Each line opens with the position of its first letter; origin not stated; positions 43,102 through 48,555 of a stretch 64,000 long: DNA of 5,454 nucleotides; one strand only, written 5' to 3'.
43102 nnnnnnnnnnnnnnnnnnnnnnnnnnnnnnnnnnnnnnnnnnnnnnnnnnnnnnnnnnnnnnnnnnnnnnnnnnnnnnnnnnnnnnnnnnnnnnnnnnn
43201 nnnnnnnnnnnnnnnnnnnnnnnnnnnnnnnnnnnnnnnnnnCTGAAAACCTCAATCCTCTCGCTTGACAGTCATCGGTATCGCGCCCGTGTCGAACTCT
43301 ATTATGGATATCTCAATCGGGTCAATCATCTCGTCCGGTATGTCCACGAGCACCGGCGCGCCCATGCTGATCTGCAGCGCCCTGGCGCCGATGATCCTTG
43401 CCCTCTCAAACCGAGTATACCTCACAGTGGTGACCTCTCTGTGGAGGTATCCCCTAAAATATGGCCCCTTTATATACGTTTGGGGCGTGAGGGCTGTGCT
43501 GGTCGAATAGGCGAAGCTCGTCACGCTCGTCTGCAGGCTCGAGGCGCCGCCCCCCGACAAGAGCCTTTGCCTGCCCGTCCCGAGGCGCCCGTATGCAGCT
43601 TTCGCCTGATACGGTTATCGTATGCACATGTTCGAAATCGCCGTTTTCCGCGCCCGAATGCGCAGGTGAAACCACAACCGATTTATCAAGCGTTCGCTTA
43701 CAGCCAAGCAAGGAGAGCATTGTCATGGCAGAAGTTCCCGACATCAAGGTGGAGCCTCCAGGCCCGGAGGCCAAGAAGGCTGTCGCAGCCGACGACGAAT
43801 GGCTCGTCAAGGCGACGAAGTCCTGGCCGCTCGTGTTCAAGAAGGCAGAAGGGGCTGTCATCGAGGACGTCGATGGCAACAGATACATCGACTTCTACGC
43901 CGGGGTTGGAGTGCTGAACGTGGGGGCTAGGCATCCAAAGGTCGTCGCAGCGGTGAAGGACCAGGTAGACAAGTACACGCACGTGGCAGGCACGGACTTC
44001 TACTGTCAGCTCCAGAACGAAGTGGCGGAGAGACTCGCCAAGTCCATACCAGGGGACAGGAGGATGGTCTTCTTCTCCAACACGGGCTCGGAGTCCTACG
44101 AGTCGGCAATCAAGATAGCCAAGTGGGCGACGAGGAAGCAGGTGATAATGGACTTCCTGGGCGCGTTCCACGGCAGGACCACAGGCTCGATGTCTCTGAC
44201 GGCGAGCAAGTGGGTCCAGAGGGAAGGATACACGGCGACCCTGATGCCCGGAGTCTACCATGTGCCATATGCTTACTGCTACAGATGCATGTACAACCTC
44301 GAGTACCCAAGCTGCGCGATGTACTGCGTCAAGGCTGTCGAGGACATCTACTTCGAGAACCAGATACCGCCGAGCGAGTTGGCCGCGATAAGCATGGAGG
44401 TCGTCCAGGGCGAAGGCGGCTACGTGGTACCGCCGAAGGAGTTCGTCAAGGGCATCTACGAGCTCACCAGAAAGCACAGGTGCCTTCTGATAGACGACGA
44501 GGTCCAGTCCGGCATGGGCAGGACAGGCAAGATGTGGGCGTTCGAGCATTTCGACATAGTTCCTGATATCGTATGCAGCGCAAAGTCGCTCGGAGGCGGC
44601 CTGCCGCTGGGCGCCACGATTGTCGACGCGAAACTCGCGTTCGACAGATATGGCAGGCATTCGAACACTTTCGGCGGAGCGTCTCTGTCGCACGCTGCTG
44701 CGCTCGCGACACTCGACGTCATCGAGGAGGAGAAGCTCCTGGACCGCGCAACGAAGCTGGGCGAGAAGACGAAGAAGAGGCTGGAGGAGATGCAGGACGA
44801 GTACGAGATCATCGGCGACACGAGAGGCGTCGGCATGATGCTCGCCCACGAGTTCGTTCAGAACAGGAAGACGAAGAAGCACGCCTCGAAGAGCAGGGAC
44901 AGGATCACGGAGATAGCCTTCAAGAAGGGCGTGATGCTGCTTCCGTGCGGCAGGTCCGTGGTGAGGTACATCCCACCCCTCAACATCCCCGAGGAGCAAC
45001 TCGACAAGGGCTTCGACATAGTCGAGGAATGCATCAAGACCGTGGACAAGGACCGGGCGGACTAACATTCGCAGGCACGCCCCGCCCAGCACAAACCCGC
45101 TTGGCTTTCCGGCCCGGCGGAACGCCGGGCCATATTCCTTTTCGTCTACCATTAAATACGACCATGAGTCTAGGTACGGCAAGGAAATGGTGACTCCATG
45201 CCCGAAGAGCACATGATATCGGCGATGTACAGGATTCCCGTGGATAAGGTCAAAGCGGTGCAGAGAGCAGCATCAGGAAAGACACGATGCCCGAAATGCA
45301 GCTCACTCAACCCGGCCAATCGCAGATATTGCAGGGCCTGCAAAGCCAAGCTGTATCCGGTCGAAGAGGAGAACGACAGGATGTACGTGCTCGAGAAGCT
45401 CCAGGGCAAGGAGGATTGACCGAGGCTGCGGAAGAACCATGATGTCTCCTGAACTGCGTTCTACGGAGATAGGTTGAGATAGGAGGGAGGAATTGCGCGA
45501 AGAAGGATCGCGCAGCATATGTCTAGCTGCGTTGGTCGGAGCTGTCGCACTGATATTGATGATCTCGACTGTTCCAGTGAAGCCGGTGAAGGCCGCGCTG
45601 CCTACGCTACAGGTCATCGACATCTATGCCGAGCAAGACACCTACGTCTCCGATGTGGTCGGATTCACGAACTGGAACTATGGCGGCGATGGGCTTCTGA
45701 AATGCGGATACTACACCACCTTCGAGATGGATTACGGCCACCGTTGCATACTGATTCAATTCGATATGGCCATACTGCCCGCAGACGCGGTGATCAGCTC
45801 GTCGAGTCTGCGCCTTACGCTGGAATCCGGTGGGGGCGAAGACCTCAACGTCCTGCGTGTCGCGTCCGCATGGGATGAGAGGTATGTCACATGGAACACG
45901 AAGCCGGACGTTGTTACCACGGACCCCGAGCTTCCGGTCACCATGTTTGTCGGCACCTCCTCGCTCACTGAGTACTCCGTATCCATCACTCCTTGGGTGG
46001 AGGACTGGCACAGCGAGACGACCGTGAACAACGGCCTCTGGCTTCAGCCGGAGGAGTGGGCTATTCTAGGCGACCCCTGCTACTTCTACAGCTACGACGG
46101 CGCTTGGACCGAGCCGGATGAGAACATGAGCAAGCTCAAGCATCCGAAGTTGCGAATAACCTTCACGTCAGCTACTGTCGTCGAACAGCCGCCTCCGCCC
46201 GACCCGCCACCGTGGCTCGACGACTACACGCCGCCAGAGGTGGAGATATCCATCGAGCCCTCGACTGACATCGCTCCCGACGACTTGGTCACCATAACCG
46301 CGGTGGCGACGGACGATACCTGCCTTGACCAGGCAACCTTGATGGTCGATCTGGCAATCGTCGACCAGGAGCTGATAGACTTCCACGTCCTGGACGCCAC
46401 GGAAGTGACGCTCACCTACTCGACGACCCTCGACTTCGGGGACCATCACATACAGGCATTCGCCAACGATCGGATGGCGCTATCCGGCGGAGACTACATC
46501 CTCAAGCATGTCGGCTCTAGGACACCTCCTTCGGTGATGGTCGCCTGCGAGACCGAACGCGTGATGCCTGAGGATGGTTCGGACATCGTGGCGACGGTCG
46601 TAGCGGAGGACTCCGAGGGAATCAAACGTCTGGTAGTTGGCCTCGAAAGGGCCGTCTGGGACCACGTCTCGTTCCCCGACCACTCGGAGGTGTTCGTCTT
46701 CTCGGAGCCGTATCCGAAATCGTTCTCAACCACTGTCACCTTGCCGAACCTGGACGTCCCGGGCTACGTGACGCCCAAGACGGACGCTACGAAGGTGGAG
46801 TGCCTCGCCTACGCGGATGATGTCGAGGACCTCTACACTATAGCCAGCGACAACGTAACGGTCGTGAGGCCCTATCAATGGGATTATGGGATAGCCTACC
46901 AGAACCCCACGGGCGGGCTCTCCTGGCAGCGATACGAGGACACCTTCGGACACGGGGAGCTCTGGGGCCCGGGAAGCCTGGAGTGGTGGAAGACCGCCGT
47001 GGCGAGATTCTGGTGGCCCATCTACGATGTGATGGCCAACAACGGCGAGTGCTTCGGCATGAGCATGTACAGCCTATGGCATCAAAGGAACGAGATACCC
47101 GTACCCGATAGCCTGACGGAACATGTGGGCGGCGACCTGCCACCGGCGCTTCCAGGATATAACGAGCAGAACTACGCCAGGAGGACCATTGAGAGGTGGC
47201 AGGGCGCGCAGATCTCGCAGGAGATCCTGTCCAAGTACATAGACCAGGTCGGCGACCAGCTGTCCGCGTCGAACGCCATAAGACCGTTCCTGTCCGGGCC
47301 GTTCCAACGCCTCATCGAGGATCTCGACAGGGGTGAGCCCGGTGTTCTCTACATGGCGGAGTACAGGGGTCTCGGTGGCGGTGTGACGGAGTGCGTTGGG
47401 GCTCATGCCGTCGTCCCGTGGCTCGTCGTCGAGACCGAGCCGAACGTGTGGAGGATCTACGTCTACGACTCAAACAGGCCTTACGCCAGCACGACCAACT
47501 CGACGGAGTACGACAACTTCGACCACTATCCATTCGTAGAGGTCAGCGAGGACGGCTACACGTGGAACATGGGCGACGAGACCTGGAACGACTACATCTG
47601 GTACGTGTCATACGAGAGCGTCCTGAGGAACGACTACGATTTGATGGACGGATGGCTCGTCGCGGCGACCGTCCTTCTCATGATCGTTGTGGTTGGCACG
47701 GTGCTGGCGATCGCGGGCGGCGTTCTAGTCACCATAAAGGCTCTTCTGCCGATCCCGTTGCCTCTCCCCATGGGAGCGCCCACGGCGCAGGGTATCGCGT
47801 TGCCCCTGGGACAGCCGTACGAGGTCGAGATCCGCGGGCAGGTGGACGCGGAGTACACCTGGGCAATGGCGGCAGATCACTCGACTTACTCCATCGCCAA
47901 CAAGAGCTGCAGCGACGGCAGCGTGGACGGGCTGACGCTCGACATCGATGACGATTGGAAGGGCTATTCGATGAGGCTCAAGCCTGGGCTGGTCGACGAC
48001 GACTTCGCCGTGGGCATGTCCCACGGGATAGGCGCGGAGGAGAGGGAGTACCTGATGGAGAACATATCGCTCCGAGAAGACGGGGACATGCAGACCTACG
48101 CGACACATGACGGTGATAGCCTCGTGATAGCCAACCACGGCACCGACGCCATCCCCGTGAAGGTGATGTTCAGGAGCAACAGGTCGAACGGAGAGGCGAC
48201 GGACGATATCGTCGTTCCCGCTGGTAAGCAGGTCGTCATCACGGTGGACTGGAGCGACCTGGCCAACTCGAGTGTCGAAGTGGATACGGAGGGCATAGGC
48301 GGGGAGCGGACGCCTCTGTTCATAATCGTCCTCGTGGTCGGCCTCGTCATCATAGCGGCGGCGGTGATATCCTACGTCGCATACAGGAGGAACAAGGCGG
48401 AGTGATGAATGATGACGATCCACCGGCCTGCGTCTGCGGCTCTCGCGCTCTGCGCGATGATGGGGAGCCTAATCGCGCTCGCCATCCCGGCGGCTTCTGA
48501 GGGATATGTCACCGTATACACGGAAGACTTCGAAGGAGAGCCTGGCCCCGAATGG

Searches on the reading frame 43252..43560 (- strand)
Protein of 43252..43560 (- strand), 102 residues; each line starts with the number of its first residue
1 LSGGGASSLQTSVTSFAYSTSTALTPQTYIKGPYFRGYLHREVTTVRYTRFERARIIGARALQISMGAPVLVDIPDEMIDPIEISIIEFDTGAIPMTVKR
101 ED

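Call 5: search_protein_families(library=pfam, proteins=[window:43252-43560:-], max_evalue=0.01)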
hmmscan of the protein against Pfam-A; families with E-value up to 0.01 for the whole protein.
window:43252-43560:- (102 aa): 1 family
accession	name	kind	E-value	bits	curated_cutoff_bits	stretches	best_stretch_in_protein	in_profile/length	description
PF01192.27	RNA_pol_Rpb6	-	3.3e-08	33.8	26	1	48-95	7-52/53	RNA polymerase Rpb6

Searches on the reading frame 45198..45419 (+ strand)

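Call 64: search_protein_families(library=pfam, proteins=[window:45198-45419:+], max_evalue=0.01)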
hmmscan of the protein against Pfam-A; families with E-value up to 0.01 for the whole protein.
window:45198-45419:+ (73 aa): 5 families
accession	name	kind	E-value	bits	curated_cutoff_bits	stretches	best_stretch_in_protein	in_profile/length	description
PF24463.1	DUF7577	-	5.9e-05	23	28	1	29-49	3-23/27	Domain of unknown function (DUF7577)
PF12773.13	DZR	-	0.00021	21.8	27.3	1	31-52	1-22/45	Double zinc ribbon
PF18912.6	DZR_2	-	0.0018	18.5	27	1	30-57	9-36/56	Double zinc ribbon domain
PF00641.23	Zn_ribbon_RanBP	-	0.0049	16.6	27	1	31-51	7-27/30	Zn-finger in Ran binding protein and others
PF13240.11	Zn_Ribbon_1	-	0.0051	17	25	1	31-48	2-19/23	zinc-ribbon domain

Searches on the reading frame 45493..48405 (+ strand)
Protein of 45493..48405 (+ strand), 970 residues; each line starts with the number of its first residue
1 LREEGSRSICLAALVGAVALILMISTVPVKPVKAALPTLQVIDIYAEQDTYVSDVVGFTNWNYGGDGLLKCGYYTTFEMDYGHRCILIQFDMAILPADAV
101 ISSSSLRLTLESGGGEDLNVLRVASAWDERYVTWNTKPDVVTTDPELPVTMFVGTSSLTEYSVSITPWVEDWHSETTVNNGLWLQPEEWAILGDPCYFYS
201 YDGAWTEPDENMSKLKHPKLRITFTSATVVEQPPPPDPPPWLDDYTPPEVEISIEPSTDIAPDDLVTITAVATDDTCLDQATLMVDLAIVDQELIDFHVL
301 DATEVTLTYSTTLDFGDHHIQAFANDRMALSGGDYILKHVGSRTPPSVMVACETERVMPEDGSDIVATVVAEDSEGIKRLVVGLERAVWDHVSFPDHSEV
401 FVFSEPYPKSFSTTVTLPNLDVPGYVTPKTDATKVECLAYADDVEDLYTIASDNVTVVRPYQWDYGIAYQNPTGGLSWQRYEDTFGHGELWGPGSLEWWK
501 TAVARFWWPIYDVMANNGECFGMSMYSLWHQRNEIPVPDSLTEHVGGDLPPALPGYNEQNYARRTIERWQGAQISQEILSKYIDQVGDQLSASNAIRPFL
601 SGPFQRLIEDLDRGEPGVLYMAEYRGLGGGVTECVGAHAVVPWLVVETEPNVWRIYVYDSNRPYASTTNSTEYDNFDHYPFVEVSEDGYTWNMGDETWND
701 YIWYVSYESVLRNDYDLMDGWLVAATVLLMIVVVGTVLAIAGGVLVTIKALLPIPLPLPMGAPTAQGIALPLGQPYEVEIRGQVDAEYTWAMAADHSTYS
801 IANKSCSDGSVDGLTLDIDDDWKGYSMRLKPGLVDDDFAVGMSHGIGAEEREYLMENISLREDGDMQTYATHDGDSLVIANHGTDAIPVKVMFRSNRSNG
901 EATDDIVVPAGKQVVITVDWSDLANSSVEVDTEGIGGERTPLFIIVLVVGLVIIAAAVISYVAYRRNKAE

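Call 64: search_protein_families(library=pfam, proteins=[window:45493-48405:+], max_evalue=0.01)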
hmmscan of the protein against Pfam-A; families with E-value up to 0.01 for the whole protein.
window:45493-48405:+ (970 aa): 1 family
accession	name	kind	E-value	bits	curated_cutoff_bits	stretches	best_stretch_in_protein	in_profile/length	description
PF24517.2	CBM96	-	1.6e-12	48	26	1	44-171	5-125/164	Carbohydrate-binding module family 96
